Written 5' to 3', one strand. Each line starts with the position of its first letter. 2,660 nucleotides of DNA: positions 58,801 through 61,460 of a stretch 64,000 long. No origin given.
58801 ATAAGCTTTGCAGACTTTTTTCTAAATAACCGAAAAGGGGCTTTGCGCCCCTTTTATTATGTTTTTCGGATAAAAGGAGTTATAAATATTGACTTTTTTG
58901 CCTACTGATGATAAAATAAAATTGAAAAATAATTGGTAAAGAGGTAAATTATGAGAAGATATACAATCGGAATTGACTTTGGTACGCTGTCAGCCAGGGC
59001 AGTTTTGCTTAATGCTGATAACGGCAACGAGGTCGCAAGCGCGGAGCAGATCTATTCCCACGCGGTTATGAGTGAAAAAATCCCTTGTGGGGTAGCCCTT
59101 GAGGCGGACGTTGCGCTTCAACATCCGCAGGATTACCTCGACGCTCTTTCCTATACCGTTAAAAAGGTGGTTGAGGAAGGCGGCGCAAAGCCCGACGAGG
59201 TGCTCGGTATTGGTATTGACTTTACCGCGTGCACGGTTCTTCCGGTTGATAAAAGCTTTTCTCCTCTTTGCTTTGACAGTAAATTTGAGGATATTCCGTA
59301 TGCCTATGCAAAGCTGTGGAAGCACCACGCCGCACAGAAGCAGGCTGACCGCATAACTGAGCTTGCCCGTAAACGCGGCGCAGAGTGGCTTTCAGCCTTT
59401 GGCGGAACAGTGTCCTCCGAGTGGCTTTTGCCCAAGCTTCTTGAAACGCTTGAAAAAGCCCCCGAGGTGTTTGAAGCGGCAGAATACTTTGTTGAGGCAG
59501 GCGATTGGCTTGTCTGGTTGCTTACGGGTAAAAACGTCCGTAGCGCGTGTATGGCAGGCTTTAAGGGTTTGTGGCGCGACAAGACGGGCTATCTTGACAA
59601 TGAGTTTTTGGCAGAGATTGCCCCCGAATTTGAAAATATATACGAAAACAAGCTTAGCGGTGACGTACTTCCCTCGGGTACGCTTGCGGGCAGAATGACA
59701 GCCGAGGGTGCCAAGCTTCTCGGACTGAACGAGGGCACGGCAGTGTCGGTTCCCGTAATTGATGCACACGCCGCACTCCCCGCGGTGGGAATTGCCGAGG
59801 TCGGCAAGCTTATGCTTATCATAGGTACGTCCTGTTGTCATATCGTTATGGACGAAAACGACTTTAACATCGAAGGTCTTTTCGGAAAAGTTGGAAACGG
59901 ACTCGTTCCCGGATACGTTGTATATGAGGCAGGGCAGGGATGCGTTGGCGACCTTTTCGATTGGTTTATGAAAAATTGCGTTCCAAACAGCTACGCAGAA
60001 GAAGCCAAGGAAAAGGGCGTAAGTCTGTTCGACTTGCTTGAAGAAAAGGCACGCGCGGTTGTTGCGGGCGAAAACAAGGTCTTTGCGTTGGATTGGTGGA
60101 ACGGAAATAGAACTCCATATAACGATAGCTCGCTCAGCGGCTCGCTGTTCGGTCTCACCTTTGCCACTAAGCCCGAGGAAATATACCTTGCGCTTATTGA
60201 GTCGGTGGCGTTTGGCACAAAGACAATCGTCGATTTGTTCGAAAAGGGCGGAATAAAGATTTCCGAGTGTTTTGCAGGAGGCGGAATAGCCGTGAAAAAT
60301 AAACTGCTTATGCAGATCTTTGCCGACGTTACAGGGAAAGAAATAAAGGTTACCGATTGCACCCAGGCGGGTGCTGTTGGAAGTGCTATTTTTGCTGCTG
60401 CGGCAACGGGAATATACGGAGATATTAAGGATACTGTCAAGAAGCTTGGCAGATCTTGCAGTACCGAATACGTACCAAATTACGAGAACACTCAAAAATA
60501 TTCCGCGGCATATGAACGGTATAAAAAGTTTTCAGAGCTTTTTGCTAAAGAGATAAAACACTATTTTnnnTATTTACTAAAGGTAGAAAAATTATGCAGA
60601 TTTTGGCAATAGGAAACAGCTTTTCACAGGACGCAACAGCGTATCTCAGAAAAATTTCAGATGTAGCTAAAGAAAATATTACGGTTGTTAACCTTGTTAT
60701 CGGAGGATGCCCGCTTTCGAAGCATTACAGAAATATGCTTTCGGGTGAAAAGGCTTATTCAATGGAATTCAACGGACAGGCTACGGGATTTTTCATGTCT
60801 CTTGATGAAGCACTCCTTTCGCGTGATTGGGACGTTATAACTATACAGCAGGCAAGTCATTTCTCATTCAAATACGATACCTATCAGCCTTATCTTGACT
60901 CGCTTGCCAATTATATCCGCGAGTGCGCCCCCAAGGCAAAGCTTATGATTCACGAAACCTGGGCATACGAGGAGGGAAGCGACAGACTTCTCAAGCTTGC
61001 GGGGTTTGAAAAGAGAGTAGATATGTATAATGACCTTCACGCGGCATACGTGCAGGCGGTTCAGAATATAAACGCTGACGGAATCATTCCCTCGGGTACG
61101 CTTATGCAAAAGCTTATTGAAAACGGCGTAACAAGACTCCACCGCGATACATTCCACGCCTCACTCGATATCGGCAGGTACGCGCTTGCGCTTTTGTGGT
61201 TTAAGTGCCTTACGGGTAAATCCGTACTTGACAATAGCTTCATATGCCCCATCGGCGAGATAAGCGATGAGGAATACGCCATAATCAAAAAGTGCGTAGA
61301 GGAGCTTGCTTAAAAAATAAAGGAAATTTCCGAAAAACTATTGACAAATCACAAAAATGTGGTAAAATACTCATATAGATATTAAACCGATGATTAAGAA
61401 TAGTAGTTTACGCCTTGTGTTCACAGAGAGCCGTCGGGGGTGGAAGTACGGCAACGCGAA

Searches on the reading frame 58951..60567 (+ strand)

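Call 70: search_protein_families(library=ncbifam, proteins=[window:58951-60567:+], max_evalue=1e-20)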
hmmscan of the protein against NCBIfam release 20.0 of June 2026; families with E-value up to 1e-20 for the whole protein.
window:58951-60567:+ (539 aa): 8 families
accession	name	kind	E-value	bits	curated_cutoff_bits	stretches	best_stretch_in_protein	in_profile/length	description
NF003154.0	PRK04123.1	equivalog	1.6e-194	647.7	428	1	2-534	3-540/554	ribulokinase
TIGR01234.1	L-ribulokinase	equivalog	2e-189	630.8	583.25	1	4-534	2-533/536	ribulokinase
TIGR01315.1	5C_CHO_kinase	subfamily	1.1e-64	219.1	408.7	1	5-527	2-533/541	FGGY family pentulose kinase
TIGR01312.1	XylB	equivalog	3.9e-48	164.2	380.25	1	360-527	313-479/481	xylulokinase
NF008187.0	PRK10939.1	equivalog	2.5e-34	118.8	528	1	3-527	4-499/521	autoinducer-2 kinase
TIGR01314.1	gntK_FGGY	equivalog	1.5e-29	102.9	648.55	1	4-532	1-494/505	gluconokinase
TIGR01311.1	glycerol_kin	equivalog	2.6e-25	88.7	590.35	1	4-525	2-487/496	glycerol kinase GlpK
NF000756.0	PRK00047.1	subfamily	8.2e-25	87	498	0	369-526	335-489/502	glycerol kinase GlpK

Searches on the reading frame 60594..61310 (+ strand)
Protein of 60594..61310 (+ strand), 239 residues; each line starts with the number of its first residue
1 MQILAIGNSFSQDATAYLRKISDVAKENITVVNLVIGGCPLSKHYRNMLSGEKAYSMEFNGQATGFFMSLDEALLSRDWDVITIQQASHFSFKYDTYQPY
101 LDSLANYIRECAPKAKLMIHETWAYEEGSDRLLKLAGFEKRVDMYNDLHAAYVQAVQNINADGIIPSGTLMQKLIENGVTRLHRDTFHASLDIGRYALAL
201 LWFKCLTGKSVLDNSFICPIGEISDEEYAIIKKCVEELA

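Call 70: search_protein_families(library=ncbifam, proteins=[window:60594-61310:+], max_evalue=1e-20)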
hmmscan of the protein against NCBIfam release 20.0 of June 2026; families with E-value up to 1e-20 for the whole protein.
window:60594-61310:+ (239 aa): 0 families

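Call 89: search_protein_families(library=pfam, proteins=[window:60594-61310:+], max_evalue=0.00001)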
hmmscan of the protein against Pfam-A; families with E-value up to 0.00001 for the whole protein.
window:60594-61310:+ (239 aa): 1 family
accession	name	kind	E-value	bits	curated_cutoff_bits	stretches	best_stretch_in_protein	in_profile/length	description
PF16227.11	DUF4886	-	2.1e-64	217.3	26.7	1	2-236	1-240/242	Domain of unknown function (DUF4886)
